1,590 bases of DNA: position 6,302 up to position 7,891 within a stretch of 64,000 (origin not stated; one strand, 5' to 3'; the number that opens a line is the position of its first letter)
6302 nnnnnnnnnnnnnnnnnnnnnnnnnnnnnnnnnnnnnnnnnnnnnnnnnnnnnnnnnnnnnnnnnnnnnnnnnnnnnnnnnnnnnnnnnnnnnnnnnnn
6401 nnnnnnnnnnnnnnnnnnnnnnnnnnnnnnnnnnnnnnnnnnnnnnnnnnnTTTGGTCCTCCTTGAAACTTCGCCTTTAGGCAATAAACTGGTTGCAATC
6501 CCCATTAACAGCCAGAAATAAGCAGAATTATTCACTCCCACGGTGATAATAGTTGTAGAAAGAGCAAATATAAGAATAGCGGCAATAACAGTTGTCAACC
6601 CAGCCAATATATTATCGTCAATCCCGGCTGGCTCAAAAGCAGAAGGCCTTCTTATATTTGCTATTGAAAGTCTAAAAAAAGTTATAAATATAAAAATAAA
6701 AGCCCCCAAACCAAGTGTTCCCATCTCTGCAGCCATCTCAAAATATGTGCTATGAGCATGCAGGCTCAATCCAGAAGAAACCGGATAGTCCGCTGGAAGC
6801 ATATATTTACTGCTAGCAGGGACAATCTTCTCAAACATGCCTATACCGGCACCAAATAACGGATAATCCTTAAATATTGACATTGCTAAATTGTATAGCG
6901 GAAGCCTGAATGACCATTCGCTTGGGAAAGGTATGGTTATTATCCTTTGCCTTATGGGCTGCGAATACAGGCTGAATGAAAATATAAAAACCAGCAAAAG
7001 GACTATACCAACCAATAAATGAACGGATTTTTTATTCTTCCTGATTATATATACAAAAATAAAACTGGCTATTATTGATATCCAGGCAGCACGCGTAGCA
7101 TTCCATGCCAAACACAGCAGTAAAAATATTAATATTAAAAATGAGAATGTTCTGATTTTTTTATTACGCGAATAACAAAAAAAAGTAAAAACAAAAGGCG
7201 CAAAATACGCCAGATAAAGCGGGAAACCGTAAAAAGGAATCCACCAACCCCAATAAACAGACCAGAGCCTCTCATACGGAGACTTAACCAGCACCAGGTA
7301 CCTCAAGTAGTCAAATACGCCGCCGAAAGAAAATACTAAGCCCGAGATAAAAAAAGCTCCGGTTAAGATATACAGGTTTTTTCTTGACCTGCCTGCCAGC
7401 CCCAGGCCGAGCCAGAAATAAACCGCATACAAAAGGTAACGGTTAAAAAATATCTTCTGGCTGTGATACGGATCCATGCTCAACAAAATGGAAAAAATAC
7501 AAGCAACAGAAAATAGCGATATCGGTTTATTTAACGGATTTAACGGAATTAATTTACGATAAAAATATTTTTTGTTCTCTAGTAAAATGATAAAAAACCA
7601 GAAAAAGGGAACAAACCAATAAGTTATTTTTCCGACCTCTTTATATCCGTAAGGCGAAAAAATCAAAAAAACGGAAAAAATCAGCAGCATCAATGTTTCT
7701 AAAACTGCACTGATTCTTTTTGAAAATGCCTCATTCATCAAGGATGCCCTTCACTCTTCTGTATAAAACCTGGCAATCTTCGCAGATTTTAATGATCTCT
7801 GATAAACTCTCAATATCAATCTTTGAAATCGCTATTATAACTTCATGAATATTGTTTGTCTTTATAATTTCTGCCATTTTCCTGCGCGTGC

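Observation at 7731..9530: Chimeric initiating transferase: polytopic WecA/MraY-type PNPT fused to the non-catalytic N-terminal half of a WbaP-type PGT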

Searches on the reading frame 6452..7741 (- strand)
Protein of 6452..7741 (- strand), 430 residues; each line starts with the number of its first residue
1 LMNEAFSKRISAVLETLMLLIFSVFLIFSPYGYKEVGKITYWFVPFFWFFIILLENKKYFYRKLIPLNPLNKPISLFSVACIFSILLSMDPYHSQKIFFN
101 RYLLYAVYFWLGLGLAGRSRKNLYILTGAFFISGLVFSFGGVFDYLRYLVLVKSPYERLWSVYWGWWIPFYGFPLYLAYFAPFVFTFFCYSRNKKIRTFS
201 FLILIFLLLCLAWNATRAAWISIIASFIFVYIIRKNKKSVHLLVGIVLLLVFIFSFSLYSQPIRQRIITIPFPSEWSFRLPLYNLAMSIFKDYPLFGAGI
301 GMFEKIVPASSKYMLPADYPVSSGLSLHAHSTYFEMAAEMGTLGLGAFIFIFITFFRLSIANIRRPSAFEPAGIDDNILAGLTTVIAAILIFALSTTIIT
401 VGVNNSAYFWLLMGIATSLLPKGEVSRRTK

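Call 10: search_protein_families(library=pfam, proteins=[window:6452-7741:-], max_evalue=0.001)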
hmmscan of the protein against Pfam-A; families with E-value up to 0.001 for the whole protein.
window:6452-7741:- (430 aa): 1 family
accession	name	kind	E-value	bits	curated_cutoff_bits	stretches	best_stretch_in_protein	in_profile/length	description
PF04932.20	Wzy_C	-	3.9e-20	72.6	31.7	1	203-349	2-149/149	O-Antigen ligase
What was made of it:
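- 6449..7741 (-): Wzy_C-family membrane protein (ligase/polymerase type). Its start overlaps the fusion's 3' end by 11 nt. Wzy_C at 3.9e-20 (call 10).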
